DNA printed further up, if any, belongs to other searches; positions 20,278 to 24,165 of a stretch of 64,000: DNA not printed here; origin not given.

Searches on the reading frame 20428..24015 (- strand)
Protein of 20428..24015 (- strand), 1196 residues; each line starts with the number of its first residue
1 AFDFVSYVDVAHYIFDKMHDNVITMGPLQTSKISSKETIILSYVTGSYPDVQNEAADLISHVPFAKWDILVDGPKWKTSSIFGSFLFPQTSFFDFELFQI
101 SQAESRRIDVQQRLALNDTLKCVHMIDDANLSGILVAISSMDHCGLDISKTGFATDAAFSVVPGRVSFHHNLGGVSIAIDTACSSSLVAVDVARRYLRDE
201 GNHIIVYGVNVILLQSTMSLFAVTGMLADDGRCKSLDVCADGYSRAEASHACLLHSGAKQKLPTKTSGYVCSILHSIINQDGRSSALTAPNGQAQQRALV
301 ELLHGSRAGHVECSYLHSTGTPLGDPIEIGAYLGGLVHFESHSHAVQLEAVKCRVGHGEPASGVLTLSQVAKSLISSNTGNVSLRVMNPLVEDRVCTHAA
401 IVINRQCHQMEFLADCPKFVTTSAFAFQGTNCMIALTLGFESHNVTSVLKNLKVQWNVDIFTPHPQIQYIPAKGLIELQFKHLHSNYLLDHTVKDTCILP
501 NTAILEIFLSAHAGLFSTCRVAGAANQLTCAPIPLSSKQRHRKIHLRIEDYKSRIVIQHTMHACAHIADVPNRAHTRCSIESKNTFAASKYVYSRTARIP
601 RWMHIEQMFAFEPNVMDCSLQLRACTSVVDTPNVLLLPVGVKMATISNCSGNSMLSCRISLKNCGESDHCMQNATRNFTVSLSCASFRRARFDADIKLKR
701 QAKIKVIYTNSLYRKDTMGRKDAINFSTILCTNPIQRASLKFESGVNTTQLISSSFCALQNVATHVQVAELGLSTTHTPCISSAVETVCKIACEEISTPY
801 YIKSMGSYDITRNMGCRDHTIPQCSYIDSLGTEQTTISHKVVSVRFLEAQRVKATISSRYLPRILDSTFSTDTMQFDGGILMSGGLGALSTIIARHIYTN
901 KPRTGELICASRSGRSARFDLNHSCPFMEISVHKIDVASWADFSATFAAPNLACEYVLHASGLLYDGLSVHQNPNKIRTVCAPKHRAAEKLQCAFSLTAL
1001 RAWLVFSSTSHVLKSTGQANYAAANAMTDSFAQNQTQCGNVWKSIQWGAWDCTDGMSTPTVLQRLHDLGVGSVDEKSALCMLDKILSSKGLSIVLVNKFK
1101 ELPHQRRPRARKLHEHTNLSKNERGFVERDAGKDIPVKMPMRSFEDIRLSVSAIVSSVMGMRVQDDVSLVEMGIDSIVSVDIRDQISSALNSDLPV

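Call 10: search_protein_families(library=pfam, proteins=[window:20428-24015:-], max_evalue=0.001)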
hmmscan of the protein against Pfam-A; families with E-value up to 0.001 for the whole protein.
window:20428-24015:- (1196 aa): 5 families
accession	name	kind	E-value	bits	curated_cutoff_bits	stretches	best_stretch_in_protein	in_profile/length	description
PF00109.32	ketoacyl-synt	-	8.8e-27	94.7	20.8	1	89-256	67-248/252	Beta-ketoacyl synthase, N-terminal domain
PF08659.16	KR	-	3.2e-26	92.8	22.6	1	879-1051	2-179/180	KR domain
PF02801.28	Ketoacyl-synt_C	-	1.3e-15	57.8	20.8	1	271-374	2-107/119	Beta-ketoacyl synthase, C-terminal domain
PF21089.3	PKS_DH_N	-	3.3e-05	24.2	27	1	479-548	21-88/103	Polyketide synthase dehydratase domain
PF00550.31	PP-binding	-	0.00011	22.8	20.8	1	1151-1196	3-51/67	Phosphopantetheine attachment site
